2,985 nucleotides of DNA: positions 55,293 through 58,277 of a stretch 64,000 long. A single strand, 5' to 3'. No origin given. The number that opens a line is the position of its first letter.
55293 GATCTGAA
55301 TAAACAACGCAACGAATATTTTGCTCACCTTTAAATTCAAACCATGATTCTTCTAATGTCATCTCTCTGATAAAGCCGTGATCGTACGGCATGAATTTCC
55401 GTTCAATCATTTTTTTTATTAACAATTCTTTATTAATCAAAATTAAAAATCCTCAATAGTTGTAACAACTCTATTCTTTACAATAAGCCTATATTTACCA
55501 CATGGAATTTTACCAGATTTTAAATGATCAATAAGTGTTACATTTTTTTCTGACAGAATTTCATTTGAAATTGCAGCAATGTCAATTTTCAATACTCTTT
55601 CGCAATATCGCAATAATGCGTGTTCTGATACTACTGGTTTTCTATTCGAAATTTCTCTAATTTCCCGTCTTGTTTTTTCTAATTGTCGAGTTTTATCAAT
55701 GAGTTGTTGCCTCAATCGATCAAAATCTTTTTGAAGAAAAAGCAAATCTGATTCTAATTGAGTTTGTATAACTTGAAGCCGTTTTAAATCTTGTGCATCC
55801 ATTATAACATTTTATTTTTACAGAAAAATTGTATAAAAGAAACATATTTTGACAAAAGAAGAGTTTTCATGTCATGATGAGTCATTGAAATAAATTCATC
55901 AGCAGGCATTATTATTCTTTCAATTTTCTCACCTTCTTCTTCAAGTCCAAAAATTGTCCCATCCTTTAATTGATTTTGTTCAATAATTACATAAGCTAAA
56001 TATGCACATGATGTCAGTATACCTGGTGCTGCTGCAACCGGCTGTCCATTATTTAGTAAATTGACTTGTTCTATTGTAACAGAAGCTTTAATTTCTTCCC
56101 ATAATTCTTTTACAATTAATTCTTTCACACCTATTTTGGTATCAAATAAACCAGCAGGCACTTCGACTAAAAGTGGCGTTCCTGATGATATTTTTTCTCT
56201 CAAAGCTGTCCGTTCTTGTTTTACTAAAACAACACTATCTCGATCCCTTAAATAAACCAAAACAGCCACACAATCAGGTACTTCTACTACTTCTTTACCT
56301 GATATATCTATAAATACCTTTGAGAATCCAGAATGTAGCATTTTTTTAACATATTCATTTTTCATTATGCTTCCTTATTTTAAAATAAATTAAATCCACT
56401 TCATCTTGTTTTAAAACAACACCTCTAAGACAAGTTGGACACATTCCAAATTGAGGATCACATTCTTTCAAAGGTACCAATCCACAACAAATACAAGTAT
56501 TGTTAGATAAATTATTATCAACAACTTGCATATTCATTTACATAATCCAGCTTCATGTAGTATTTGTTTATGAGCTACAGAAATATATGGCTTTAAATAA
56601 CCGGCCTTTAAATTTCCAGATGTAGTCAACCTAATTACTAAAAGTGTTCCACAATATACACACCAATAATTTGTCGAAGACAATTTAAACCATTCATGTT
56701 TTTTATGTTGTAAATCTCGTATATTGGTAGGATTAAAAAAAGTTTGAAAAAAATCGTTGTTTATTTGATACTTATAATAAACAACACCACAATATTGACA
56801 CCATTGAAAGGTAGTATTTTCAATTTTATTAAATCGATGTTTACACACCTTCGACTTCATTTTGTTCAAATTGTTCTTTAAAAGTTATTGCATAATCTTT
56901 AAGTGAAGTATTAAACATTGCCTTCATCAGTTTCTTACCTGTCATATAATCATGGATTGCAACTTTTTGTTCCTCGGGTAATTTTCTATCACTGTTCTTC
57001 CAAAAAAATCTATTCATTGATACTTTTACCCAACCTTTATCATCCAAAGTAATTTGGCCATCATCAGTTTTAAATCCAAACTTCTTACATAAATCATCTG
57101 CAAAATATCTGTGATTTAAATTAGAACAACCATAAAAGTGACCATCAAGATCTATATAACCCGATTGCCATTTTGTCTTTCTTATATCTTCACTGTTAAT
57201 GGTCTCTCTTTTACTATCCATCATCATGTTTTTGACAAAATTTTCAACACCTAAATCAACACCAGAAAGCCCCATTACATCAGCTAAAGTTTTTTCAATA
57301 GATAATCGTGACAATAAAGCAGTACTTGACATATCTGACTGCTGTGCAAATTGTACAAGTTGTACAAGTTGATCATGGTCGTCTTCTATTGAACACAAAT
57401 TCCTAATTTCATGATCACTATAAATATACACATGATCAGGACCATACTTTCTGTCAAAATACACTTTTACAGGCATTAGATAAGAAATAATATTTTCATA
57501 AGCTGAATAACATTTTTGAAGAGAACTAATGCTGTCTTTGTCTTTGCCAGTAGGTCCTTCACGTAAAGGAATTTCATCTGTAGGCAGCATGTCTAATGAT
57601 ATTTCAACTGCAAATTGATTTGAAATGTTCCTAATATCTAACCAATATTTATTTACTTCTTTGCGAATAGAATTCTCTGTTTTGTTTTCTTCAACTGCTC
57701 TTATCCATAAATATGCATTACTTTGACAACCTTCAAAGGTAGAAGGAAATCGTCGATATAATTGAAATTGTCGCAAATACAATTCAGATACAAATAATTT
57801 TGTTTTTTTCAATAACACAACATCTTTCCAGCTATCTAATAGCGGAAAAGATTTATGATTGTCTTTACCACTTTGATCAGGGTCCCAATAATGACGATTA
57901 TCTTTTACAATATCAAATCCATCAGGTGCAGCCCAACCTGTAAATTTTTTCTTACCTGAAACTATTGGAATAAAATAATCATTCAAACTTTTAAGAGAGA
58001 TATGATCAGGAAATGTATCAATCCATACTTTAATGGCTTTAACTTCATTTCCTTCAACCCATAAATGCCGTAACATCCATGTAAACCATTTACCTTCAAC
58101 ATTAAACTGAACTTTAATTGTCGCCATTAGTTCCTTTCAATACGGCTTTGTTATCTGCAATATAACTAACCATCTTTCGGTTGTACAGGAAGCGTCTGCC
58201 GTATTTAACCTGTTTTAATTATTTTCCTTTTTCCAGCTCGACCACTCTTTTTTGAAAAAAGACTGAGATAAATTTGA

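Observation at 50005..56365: Phage-encoded NAD+ salvage cluster: nicotinamidase-like hydrolase (39572..40528), PncB, NadE, Nudix ADP-ribose pyrophosphatase-like and NAD-dependent ligase (58954..60924)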

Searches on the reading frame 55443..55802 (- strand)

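Call 4: search_protein_families(library=pfam, proteins=[window:55443-55802:-], max_evalue=0.01)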
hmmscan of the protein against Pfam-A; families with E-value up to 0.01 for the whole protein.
window:55443-55802:- (119 aa): 2 families
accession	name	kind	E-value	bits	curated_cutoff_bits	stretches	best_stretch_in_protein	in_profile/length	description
PF04102.17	SlyX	-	0.0024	18.9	30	1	14-54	6-46/67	SlyX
PF10392.15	COG5_N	-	0.0093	16.6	31.2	0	4-52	65-113/132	Conserved oligomeric Golgi complex subunit 5, N-terminal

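Call 7: search_protein_families(library=ncbifam, proteins=[window:55443-55802:-], max_evalue=0.01)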
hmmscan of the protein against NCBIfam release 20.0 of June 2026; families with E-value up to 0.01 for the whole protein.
window:55443-55802:- (119 aa): 0 families

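Call 8: search_protein_families(library=phrogs, proteins=[window:55443-55802:-], max_evalue=0.01)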
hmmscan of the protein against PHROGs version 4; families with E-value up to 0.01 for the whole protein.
window:55443-55802:- (119 aa): 1 family
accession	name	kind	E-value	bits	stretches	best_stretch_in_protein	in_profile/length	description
phrog_8252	-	unknown function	7e-12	46.2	1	48-116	9-77/95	-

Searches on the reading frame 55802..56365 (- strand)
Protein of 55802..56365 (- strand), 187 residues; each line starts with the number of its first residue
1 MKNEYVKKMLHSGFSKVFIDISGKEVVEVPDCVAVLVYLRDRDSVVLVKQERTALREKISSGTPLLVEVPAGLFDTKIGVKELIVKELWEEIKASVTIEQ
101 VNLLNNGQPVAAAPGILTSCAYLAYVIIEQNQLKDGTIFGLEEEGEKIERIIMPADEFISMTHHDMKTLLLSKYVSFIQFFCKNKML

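Call 4: search_protein_families(library=pfam, proteins=[window:55802-56365:-], max_evalue=0.01)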
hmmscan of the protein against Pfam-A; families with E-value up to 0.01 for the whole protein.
window:55802-56365:- (187 aa): 1 family
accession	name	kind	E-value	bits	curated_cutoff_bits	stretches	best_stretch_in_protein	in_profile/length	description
PF00293.34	NUDIX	-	1.5e-06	28.7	21.1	1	33-161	4-122/134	NUDIX domain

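Call 7: search_protein_families(library=ncbifam, proteins=[window:55802-56365:-], max_evalue=0.01)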
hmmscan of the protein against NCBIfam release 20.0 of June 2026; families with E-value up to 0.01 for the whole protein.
window:55802-56365:- (187 aa): 3 families
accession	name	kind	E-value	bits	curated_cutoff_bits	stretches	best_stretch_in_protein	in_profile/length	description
TIGR00052.1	TIGR00052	subfamily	5.8e-09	35.8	79.55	1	24-154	38-161/188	nudix-type nucleoside diphosphatase, YffH/AdpP family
NF008003.0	PRK10729.1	equivalog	2e-06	27.2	248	1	21-149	48-167/210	ADP-ribose diphosphatase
NF011585.0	PRK15009.1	equivalog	0.00012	21.8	234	1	24-176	39-185/191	GDP-mannose pyrophosphatase NudK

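Call 8: search_protein_families(library=phrogs, proteins=[window:55802-56365:-], max_evalue=0.01)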
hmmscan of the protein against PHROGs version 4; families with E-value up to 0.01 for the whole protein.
window:55802-56365:- (187 aa): 0 families

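Call 15: search_solved_structures(query=window:55802-56365:-, show_alignments=3, max_evalue=1)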
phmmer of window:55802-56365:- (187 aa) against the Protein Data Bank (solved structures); distinct sequences matched with E-value up to 1: 9.
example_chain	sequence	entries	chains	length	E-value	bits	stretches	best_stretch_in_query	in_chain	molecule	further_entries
3q91_A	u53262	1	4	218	0.0011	21.9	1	55-156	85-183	Uridine diphosphate glucose pyrophosphatase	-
9gem_A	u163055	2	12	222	0.0012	21.7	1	55-156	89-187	Uridine diphosphate glucose pyrophosphatase NUDT14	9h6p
8otv_A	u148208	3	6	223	0.0013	21.7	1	55-156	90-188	Uridine diphosphate glucose pyrophosphatase NUDT14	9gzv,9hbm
9dua_A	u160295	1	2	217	0.058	16.3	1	24-149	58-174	ADP-ribose pyrophosphatase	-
1g0s_A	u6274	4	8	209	0.058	16.3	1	24-99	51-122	HYPOTHETICAL 23.7 KDA PROTEIN IN ICC-TOLC INTERGENIC REGION | ADP-ribose pyrophosphatase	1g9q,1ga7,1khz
9b1z_A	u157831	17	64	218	0.059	16.3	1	24-149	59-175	ADP-ribose pyrophosphatase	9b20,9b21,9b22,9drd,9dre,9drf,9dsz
1viq_A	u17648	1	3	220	0.064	16.1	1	24-99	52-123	ADP-ribose pyrophosphatase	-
2abq_A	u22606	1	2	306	0.21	14.4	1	91-178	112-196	fructose 1-phosphate kinase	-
3k92_A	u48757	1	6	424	0.68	12.8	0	5-174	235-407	NAD-specific glutamate dehydrogenase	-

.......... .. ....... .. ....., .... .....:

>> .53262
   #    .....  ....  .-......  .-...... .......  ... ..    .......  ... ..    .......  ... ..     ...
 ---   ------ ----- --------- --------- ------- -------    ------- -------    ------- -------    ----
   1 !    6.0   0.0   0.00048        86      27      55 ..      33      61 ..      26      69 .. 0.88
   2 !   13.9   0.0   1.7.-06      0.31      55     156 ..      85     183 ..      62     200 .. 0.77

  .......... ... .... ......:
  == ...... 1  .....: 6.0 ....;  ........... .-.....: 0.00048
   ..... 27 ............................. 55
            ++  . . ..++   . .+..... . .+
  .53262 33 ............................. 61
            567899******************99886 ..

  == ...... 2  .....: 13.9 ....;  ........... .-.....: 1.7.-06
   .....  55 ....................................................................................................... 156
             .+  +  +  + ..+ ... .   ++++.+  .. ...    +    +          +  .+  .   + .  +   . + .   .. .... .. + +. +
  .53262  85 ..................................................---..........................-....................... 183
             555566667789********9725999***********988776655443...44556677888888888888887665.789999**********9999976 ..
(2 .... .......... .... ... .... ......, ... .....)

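Call 70: search_protein_representatives(protein=window:55802-56365:-)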
Query: 187 residues. Proteins with E-value up to 0.001 (for the whole library): 260; up to 1e-10: 132; up to 1e-30: 5. The best 150 are listed.
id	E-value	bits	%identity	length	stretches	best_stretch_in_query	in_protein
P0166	3.9e-116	401.0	100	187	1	1-187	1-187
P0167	6.8e-37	143.0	45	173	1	8-174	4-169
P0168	3.1e-32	127.9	44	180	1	7-177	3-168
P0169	1.5e-31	125.6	42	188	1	26-180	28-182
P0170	6.2e-31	123.7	45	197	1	13-174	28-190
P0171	1.9e-30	122.0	40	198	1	7-175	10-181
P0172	3.9e-30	121.1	44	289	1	5-171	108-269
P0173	1.2e-28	116.2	43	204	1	10-175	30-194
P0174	2.4e-28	115.2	40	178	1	7-174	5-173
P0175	7.5e-28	113.6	47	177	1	8-173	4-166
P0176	4.5e-27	111.1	44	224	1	20-174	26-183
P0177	6.2e-26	107.4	43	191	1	8-171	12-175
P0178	6.8e-26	107.2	42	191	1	9-174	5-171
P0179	7.0e-26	107.2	37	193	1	4-176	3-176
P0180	1.9e-25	105.8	40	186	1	7-173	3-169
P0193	1.6e-22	96.3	45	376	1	25-164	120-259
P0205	5.2e-21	91.3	33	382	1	20-173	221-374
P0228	1.0e-18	83.9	45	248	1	8-130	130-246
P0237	5.9e-18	81.4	38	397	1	13-173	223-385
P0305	2.8e-10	56.4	32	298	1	14-173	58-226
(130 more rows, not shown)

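Call 71: search_protein_families(library=pfam, proteins=[P0172, P0193, P0205, P0237, P0228, P0305, P0167, P0168, P0169, P0170], max_evalue=0.001)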
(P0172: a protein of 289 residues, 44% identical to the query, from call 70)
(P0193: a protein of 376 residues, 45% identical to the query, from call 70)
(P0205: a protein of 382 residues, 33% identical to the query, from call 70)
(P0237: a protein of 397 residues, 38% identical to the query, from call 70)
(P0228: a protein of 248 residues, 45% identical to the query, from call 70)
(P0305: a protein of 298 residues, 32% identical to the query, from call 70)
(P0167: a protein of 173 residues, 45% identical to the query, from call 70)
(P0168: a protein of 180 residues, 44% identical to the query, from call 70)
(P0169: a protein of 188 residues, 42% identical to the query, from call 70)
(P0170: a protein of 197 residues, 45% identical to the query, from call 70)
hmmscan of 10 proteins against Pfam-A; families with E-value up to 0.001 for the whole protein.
P0172 (289 aa): 1 family
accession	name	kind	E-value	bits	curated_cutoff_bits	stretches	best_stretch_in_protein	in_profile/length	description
PF00293.34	NUDIX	-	8.6e-06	26.2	21.1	1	136-259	5-123/134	NUDIX domain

P0193 (376 aa): 0 families

P0205 (382 aa): 2 families
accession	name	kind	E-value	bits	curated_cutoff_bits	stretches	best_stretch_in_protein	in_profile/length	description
PF01467.32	CTP_transf_like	-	4.2e-12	46.8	21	1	8-169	1-133/133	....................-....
PF00293.34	NUDIX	-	0.00013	22.4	21.1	1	232-359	4-118/134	NUDIX domain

P0237 (397 aa): 2 families
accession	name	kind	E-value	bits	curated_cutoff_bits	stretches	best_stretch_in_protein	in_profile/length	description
PF01467.32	CTP_transf_like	-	4.1e-10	40.4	21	1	6-170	1-131/133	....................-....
PF00293.34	NUDIX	-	1.7e-05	25.3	21.1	1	245-371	5-120/134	NUDIX domain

P0228 (248 aa): 0 families

P0305 (298 aa): 0 families

P0167 (173 aa): 0 families

P0168 (180 aa): 0 families

P0169 (188 aa): 0 families

P0170 (197 aa): 1 family
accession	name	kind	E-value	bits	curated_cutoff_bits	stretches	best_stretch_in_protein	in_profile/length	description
PF00293.34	NUDIX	-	0.00012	22.6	21.1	1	58-174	13-118/134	NUDIX domain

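Call 81: search_protein_families(library=padloc, proteins=[window:55802-56365:-], max_evalue=0.001)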
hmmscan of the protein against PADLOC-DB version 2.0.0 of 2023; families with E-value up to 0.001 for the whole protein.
window:55802-56365:- (187 aa): 0 families

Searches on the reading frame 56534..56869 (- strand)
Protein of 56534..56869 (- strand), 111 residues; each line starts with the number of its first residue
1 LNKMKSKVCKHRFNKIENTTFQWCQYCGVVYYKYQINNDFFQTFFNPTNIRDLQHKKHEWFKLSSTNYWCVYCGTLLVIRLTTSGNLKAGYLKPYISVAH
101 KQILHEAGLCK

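Call 4: search_protein_families(library=pfam, proteins=[window:56534-56869:-], max_evalue=0.01)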
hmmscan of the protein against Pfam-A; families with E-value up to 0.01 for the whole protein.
window:56534-56869:- (111 aa): 1 family
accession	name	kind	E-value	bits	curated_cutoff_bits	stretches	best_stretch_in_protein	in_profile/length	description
PF10276.14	zf-CHCC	-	0.00029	21.3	27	0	15-31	21-37/37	Zinc-finger domain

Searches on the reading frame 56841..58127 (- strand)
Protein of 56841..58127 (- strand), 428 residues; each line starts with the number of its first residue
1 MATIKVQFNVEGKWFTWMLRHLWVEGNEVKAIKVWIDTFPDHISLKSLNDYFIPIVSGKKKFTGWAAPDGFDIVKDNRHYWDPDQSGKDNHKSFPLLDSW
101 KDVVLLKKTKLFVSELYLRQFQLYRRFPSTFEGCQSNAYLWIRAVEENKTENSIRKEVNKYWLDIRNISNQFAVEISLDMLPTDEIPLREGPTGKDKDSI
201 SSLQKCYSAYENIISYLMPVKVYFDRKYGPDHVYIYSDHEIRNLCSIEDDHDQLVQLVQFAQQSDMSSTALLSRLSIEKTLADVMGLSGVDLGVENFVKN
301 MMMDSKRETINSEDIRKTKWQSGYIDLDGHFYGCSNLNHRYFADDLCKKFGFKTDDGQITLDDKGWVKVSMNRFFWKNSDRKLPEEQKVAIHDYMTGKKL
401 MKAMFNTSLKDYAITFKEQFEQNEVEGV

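Call 4: search_protein_families(library=pfam, proteins=[window:56841-58127:-], max_evalue=0.01)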
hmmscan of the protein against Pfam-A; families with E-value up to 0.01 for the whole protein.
window:56841-58127:- (428 aa): 0 families

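Call 7: search_protein_families(library=ncbifam, proteins=[window:56841-58127:-], max_evalue=0.01)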
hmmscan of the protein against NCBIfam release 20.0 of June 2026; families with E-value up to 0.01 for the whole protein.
window:56841-58127:- (428 aa): 0 families

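Call 8: search_protein_families(library=phrogs, proteins=[window:56841-58127:-], max_evalue=0.01)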
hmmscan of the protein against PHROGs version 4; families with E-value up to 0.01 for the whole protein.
window:56841-58127:- (428 aa): 0 families

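Call 43: find_homologous_proteins(query=window:56841-58127:-, max_evalue=0.001)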
Query window:56841-58127:- (428 aa): 44 proteins with E <= 0.001 among 1891 candidates.
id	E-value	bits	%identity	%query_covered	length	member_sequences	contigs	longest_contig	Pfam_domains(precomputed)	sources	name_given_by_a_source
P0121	1.1e-294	995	100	100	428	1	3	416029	-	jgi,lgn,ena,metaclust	metaclust:\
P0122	2.2e-157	543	57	98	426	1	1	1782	-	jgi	jgi:hypothetical protein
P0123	5.2e-153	528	56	96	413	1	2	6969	-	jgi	jgi:hypothetical protein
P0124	2.8e-150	519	54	98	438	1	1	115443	-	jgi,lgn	jgi:hypothetical protein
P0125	6.1e-141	488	53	99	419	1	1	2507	-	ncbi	-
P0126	4.0e-130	453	49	100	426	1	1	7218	-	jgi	jgi:hypothetical protein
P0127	2.6e-127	444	50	99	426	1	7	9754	-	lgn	-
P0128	9.9e-125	435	50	98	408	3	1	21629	-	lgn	-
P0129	3.6e-120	420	48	97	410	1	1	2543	-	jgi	-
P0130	1.3e-119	418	45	99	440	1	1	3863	-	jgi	jgi:hypothetical protein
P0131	1.9e-119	418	48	98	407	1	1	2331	-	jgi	jgi:hypothetical protein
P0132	1.5e-118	415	47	98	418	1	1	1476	-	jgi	-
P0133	2.2e-118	414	49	97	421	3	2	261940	-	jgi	jgi:hypothetical protein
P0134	3.6e-117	410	50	94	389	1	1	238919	-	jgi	jgi:hypothetical protein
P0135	3.8e-117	410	44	98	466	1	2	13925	-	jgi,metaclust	metaclust:\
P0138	3.7e-116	407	47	98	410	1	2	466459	-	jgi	jgi:hypothetical protein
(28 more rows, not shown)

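Call 44: find_encoding_contigs(protein=P0138, flank=10000, max_places=2)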
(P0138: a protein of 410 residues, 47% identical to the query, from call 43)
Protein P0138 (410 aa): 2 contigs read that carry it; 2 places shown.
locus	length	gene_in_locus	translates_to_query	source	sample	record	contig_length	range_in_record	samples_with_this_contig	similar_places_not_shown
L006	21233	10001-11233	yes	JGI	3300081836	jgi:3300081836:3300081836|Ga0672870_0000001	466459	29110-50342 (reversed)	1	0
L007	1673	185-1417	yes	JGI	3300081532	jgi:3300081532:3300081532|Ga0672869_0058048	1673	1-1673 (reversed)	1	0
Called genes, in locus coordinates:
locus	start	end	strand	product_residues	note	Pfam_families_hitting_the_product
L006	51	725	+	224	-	-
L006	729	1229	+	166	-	-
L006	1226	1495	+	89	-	-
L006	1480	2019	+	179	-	-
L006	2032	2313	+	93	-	-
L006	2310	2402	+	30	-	-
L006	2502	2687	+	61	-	-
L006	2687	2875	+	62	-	-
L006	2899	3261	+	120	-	-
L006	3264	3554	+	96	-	-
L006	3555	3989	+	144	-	-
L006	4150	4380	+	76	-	-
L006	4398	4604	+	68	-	-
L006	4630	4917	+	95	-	-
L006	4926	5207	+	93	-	-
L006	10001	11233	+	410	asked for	-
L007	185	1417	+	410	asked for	-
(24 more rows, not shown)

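Call 45: find_encoding_contigs(protein=P0133, flank=10000, max_places=2)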
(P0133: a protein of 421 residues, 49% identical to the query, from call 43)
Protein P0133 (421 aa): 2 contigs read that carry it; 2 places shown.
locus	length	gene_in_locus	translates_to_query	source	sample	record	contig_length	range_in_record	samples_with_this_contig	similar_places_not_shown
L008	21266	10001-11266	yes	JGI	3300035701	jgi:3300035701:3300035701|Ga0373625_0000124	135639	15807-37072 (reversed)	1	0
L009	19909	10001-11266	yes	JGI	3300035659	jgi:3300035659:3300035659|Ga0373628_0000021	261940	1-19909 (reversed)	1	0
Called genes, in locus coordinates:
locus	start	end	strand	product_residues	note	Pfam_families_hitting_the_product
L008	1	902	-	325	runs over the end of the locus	PF02253:PLA1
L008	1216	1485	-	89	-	-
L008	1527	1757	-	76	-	-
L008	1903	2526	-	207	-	-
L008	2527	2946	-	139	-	-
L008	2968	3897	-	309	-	PF08279:HTH_11 (weak)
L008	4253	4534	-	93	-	PF00076:RRM_1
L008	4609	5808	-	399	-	-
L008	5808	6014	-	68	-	-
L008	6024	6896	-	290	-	-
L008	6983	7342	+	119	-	-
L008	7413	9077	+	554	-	PF14520:HHH_5 (faint), PF14716:HHH_8, PF00633:HHH (faint), PF14792:DNA_pol_B_palm (weak), PF14791:DNA_pol_B_thumb, PF02811:PHP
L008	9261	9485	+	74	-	PF11672:DUF3268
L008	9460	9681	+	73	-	-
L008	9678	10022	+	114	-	-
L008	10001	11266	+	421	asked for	-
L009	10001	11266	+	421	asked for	-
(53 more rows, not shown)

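Call 73: predict_structure(alignment_id=A2)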
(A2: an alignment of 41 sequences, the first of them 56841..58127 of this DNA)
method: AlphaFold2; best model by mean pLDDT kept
length: 428 residues; sequences in the alignment: 41
mean_pLDDT: 85.4   pTM: 0.57
mean pLDDT of the five models: 85.4, 84.7, 83.8, 80.9, 80.8
residues with pLDDT >= 90: 257; 70-90: 108; 50-70: 33; < 50: 30
segments of 3 or more residues with pLDDT < 50: 191-194, 266-289
pLDDT, mean of each block of 10 residues (from residue 1): 79 96 94 94 92 97 93 95 89 91 92 92 88 93 95 95 89 72 63 57 85 92 95 91 88 74 53 38 40 75 88 96 98 93 96 94 96 89 95 97 91 93 59
secondary structure, 60 per line:
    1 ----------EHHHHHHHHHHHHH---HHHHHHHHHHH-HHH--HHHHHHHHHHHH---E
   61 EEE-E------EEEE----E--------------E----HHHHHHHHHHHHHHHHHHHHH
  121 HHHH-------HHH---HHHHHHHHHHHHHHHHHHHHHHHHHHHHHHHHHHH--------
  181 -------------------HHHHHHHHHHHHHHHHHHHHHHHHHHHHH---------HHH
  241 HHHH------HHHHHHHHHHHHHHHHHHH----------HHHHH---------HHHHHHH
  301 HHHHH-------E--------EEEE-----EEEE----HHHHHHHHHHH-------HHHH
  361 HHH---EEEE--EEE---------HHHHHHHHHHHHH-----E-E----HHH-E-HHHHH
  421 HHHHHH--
elements in order: H12-24 H28-38 H45-56 E60-63 E72-75 H100-124 H138-172 H200-228 H238-244 H251-269 H280-284 H294-305 E322-325 E331-334 H339-349 H357-363 E367-370 E373-375 H385-397 H416-426

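Call 81: search_protein_families(library=padloc, proteins=[window:56841-58127:-], max_evalue=0.001)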
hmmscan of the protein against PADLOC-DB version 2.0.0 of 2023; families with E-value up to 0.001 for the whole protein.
window:56841-58127:- (428 aa): 0 families
